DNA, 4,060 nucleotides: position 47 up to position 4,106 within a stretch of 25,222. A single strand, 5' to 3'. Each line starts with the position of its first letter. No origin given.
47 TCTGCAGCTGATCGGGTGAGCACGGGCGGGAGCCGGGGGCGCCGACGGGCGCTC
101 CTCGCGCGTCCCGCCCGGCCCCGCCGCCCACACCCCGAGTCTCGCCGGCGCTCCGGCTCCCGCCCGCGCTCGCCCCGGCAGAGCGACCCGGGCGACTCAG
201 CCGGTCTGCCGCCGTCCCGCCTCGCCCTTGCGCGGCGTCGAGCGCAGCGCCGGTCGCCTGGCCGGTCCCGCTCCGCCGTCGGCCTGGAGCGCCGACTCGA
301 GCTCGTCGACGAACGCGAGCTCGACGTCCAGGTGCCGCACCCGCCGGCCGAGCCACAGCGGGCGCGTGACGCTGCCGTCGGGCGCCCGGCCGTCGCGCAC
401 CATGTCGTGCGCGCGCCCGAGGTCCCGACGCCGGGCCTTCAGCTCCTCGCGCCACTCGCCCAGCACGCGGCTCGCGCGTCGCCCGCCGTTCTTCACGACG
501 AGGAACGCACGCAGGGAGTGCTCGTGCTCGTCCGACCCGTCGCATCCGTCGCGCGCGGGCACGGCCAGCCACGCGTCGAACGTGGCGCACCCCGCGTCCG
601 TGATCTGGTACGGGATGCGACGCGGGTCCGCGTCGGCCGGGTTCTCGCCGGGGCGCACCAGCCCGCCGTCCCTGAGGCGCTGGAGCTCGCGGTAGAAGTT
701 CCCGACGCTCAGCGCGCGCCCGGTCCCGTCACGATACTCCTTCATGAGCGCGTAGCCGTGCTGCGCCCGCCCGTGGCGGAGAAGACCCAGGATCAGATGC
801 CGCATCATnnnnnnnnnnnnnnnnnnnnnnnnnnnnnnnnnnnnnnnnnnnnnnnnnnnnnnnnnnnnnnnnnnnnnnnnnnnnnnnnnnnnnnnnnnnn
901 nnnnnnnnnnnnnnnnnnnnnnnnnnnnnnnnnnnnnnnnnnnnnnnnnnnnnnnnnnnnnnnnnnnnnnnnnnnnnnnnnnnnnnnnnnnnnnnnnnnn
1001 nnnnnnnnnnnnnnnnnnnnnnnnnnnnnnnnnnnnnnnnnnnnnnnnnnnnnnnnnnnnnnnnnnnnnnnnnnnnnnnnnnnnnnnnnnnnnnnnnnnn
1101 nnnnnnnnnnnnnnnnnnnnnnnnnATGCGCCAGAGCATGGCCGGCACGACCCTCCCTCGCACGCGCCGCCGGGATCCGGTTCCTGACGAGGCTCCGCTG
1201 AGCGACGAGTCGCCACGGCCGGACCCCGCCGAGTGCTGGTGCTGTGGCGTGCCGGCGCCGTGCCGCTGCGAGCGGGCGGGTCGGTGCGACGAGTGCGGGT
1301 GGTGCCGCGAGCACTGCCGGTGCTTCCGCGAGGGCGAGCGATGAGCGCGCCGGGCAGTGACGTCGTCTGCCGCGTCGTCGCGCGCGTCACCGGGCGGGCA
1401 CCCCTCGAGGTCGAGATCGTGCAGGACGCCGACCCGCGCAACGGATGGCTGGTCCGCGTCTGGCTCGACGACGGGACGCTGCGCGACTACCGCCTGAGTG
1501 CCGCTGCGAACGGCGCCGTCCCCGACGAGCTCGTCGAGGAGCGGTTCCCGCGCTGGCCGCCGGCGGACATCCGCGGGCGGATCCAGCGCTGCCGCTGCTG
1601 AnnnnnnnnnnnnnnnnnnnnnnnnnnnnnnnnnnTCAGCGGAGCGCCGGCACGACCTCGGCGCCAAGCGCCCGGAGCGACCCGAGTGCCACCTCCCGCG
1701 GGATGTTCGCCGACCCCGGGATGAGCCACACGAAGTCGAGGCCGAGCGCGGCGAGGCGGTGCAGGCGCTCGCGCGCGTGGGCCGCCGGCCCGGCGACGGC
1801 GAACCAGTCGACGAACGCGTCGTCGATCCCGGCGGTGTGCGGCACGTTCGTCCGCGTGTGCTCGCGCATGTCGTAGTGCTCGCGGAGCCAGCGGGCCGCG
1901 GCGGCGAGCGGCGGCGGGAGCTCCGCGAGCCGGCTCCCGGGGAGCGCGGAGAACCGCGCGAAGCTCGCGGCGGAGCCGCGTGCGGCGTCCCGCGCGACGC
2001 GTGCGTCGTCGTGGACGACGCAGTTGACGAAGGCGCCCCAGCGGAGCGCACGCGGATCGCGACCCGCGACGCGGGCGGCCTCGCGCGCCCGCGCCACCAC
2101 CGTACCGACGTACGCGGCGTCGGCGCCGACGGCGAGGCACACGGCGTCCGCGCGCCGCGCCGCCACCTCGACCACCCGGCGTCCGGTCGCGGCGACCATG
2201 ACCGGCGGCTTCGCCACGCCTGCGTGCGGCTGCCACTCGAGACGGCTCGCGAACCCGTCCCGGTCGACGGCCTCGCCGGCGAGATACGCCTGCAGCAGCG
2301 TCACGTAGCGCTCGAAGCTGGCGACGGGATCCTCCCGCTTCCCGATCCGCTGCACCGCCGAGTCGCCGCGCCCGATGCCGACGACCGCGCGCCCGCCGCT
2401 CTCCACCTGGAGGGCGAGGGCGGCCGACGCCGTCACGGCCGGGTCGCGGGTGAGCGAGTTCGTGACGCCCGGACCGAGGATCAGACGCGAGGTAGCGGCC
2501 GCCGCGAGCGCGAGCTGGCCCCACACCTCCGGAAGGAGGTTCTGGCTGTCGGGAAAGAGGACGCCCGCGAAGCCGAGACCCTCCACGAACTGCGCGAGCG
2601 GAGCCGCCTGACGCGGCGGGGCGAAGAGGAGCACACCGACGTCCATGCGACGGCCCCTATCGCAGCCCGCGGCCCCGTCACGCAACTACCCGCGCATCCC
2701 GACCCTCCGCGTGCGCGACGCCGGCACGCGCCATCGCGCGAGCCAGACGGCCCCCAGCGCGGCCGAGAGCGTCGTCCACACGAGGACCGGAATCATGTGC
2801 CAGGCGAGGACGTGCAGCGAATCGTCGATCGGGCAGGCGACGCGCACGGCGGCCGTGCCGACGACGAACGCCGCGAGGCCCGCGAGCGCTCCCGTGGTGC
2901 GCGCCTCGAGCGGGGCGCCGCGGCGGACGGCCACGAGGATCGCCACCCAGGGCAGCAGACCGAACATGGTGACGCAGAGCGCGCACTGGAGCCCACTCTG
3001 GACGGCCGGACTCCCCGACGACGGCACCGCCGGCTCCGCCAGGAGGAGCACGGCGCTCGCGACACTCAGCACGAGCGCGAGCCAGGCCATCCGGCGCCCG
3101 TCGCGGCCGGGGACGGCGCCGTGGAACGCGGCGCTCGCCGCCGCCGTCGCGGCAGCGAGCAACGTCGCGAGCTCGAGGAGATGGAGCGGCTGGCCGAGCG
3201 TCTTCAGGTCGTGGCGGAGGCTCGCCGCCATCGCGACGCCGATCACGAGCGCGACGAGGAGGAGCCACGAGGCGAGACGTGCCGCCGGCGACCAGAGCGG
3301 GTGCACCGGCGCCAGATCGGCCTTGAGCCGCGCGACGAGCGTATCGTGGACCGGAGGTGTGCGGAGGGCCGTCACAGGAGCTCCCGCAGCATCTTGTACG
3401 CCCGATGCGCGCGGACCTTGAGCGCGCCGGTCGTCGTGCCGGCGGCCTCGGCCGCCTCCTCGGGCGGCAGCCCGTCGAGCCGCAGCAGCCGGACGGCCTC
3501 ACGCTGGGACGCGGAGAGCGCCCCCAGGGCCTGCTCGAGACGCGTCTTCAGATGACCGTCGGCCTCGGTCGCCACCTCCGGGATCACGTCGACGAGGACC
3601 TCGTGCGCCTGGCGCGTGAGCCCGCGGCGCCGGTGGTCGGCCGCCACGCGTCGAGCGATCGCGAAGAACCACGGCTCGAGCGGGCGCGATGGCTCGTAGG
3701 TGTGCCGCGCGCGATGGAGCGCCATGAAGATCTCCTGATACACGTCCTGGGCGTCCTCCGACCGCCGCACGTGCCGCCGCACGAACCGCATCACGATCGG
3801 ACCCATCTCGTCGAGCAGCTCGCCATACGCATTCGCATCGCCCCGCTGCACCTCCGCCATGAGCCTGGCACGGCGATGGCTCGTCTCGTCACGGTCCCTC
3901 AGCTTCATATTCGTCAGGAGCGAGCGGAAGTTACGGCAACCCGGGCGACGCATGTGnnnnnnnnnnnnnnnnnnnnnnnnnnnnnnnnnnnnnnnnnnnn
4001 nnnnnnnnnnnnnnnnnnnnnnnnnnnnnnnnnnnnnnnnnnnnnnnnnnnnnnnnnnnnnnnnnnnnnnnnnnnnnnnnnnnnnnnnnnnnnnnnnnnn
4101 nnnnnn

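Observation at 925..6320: Candidate undescribed stress system: twin ECF16 sigmas + NrsF + novel secreted EF-hand protein + 10-Cys microprotein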

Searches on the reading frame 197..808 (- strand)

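Call 3: search_protein_families(library=pfam, proteins=[window:197-808:-], max_evalue=0.01)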
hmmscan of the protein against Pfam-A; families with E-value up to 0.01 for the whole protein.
window:197-808:- (203 aa): 1 family
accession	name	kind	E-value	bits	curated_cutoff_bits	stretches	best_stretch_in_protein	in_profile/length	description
PF03551.20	PadR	-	4.1e-11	43.1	27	1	6-77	1-73/75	Transcriptional regulator PadR-like family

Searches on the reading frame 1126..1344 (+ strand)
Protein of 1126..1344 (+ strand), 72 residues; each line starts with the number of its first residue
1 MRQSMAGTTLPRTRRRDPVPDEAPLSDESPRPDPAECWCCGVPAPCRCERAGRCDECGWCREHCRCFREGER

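Call 3: search_protein_families(library=pfam, proteins=[window:1126-1344:+], max_evalue=0.01)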
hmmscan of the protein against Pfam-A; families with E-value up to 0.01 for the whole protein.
window:1126-1344:+ (72 aa): 0 families

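Call 8: search_protein_families(library=ncbifam, proteins=[window:1126-1344:+], max_evalue=0.01)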
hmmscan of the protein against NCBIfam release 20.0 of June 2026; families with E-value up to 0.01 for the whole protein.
window:1126-1344:+ (72 aa): 0 families

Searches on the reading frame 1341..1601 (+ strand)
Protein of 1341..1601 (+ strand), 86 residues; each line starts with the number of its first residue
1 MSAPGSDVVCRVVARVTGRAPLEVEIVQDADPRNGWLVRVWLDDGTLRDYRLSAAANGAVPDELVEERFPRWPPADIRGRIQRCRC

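Call 62: find_homologous_proteins(query=window:1341-1601:+, max_evalue=0.01)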
Query window:1341-1601:+ (86 aa): 3 proteins with E <= 0.01 among 5 candidates.
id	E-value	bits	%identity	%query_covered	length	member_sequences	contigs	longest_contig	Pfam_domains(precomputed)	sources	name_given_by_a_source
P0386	2.1e-51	190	100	100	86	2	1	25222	-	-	-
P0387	3.7e-37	144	78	100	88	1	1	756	-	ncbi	-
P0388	2.9e-36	141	77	100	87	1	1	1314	-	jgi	jgi:hypothetical protein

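Call 63: find_encoding_contigs(protein=P0388, flank=3000, max_places=2)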
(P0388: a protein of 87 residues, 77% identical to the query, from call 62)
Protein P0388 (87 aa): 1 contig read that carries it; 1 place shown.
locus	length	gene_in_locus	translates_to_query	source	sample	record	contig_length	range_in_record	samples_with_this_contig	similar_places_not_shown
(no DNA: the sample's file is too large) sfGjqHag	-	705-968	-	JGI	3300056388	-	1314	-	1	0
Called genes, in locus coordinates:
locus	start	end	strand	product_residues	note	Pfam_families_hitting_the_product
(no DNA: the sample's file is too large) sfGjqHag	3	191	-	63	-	?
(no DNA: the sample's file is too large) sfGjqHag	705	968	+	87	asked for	-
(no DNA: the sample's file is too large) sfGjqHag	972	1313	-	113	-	?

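Call 64: find_encoding_contigs(protein=P0387, flank=3000, max_places=2)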
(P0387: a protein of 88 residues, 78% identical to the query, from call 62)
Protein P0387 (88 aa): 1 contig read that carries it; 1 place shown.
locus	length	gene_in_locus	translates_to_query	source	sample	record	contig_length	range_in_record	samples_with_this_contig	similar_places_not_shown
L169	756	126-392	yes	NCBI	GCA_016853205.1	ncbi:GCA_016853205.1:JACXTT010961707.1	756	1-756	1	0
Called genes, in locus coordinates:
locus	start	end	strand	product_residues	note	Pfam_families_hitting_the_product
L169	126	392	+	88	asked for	-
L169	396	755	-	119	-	?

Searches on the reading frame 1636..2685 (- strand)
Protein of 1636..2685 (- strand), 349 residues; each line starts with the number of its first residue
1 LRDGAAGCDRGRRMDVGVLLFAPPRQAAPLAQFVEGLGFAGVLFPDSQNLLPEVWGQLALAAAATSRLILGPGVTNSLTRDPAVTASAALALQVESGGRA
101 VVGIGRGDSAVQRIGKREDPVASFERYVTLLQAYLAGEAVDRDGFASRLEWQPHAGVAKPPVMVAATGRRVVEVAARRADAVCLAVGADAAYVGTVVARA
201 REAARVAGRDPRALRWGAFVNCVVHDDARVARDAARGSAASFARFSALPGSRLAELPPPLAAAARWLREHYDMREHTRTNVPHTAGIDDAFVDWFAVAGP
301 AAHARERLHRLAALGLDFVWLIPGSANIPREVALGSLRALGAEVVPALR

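Call 3: search_protein_families(library=pfam, proteins=[window:1636-2685:-], max_evalue=0.01)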
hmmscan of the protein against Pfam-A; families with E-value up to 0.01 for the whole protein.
window:1636-2685:- (349 aa): 1 family
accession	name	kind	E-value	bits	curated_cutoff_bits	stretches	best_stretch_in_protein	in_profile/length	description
PF00296.26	Bac_luciferase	-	2.4e-45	155.7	27.9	1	22-317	20-313/314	Luciferase-like monooxygenase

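Call 8: search_protein_families(library=ncbifam, proteins=[window:1636-2685:-], max_evalue=0.01)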
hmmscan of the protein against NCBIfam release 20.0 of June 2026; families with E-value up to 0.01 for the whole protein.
window:1636-2685:- (349 aa): 21 families
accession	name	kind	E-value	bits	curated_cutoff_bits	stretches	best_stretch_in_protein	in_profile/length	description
TIGR03842.1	F420_CPS_4043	hypoth_equivalog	2.8e-40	138.4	295.45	1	21-318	9-304/329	TIGR03842 family LLM class F420-dependent oxidoreductase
NF002619.0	PRK02271.1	equivalog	5.1e-32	111.4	276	1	53-318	41-302/329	5,10-methylenetetrahydromethanopterin reductase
TIGR03555.1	F420_mer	equivalog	1.4e-27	97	348.7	1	29-318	16-301/325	5,10-methylenetetrahydromethanopterin reductase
TIGR03857.1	F420_MSMEG_2249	hypoth_equivalog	4.9e-23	81.9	218.4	1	24-269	13-260/329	TIGR03857 family LLM class F420-dependent oxidoreductase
TIGR04024.1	F420_NP1902A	hypoth_equivalog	5.1e-20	71.4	345.4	1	29-314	19-302/330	TIGR04024 family LLM class F420-dependent oxidoreductase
TIGR03564.1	F420_MSMEG_4879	subfamily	1.2e-19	71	234.25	1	34-244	8-220/265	TIGR03564 family F420-dependent LLM class oxidoreductase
TIGR03621.1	F420_MSMEG_2516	subfamily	2.8e-17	62.8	213.15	1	13-192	2-183/295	TIGR03621 family F420-dependent LLM class oxidoreductase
TIGR03841.1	F420_Rv3093c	subfamily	1.3e-14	54.3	213.65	1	23-324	8-297/298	LLM class F420-dependent oxidoreductase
TIGR03619.1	F420_Rv2161c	subfamily_domain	1.7e-13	50.7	166.9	1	51-236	43-234/247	TIGR03619 family F420-dependent LLM class oxidoreductase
TIGR03617.1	F420_MSMEG_2256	subfamily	5.8e-12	45.1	278.15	1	33-310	3-287/318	TIGR03617 family F420-dependent LLM class oxidoreductase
TIGR03560.1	F420_Rv1855c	subfamily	1.1e-11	45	231.4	1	49-215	47-223/227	TIGR03560 family F420-dependent LLM class oxidoreductase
TIGR03620.1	F420_MSMEG_4141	subfamily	1e-10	41.5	219.8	1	25-242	18-200/280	TIGR03620 family F420-dependent LLM class oxidoreductase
TIGR03559.1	F420_Rv3520c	subfamily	1.3e-10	40.9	335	1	23-311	11-314/325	LLM class F420-dependent oxidoreductase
TIGR03557.1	F420_G6P_family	subfamily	1.3e-10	40.9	210.4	1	47-263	42-253/316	TIGR03557 family F420-dependent LLM class oxidoreductase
TIGR04465.1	ArgArg_F420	equivalog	5.6e-10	38.8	470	1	55-235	97-283/364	F420-dependent hydroxymycolic acid dehydrogenase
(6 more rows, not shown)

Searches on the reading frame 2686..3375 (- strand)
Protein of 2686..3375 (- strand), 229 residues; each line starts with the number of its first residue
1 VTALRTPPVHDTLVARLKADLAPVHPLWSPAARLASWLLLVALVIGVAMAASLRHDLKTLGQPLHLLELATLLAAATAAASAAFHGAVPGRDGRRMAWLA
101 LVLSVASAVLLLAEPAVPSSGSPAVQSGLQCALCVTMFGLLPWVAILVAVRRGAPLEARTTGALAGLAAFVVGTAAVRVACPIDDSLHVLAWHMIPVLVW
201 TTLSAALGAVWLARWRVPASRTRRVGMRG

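Call 3: search_protein_families(library=pfam, proteins=[window:2686-3375:-], max_evalue=0.01)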
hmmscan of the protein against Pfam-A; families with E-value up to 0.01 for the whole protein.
window:2686-3375:- (229 aa): 1 family
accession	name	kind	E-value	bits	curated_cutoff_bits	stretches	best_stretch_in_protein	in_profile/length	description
PF06532.16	NrsF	-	8e-26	91.6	26.8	1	17-215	1-204/204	Negative regulator of sigma F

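Call 8: search_protein_families(library=ncbifam, proteins=[window:2686-3375:-], max_evalue=0.01)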
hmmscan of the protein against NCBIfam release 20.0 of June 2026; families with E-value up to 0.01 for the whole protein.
window:2686-3375:- (229 aa): 0 families

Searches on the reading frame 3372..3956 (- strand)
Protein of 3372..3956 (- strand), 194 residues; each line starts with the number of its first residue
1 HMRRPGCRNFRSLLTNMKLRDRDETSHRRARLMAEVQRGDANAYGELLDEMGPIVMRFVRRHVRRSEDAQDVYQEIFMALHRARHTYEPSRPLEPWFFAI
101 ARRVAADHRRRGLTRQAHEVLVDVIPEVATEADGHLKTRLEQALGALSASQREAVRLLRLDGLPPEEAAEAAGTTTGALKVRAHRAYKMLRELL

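Call 3: search_protein_families(library=pfam, proteins=[window:3372-3956:-], max_evalue=0.01)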
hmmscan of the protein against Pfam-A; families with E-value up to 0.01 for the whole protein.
window:3372-3956:- (194 aa): 4 families
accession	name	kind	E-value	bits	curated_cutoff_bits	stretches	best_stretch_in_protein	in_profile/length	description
PF04542.20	Sigma70_r2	-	6.5e-16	58.3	24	1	49-111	3-67/71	Sigma-70 region 2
PF08281.18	Sigma70_r4_2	-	4.9e-10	39.3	25.7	1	139-190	3-54/54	Sigma-70, region 4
PF04545.22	Sigma70_r4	-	0.00015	21.6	24.1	1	143-192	1-50/50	Sigma-70, region 4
PF07638.17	Sigma70_ECF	-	0.00025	21.5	21.1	1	30-180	5-169/185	ECF sigma factor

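Call 8: search_protein_families(library=ncbifam, proteins=[window:3372-3956:-], max_evalue=0.01)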
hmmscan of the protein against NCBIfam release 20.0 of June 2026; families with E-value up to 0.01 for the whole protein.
window:3372-3956:- (194 aa): 79 families (the best 25 are shown)
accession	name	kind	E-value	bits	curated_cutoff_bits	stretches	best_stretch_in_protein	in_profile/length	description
NF009191.0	PRK12539.1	subfamily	2.1e-27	95.8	171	1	31-192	10-177/185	sigma-70 family RNA polymerase sigma factor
NF009165.0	PRK12512.1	equivalog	2.9e-27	95.5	198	1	27-191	7-176/184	RNA polymerase sigma factor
NF009188.0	PRK12536.1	subfamily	1.2e-25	90.5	250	1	25-191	13-183/190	RNA polymerase sigma factor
TIGR02937.1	sigma70-ECF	superfamily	1.1e-22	80.5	42.9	1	44-194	3-165/165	sigma-70 family RNA polymerase sigma factor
NF007230.0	PRK09648.1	subfamily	6.3e-21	75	209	1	23-192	7-187/195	RNA polymerase sigma factor ShbA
NF009166.1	PRK12513.1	equivalog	7.2e-21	74.8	206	1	28-194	8-186/193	RNA polymerase sigma factor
TIGR02959.1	SigZ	equivalog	4.4e-20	72.2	168.65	1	56-194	9-148/170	RNA polymerase sigma factor SigZ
NF004113.0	PRK05602.1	equivalog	2.3e-18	66.6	208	1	18-194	21-201/211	RNA polymerase sigma factor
NF007215.0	PRK09637.1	equivalog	2.4e-17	63.5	212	1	56-194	15-154/181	RNA polymerase sigma factor SigZ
TIGR02989.1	Sig-70_gvs1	subfamily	2.7e-17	63.2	124.55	1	45-192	4-156/158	RNA polymerase sigma-70 factor, Rhodopirellula/Verrucomicrobium family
NF007225.0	PRK09643.1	equivalog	5.8e-17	62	190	1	29-194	14-182/204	RNA polymerase sigma factor SigM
NF009172.0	PRK12519.1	subfamily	1.9e-16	60.2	222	1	24-194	11-189/194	RNA polymerase sigma factor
NF007228.0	PRK09646.1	subfamily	2e-16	60.2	226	1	20-193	8-189/194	ECF RNA polymerase sigma factor SigK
TIGR02952.1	Sig70_famx2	equivalog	8.8e-16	58.3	206.45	1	34-194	3-170/170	ECF subfamily RNA polymerase sigma factor, BldN family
TIGR02985.1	Sig70_bacteroi1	subfamily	9.1e-16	58.5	126.4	1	43-194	2-162/162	RNA polymerase sigma-70 factor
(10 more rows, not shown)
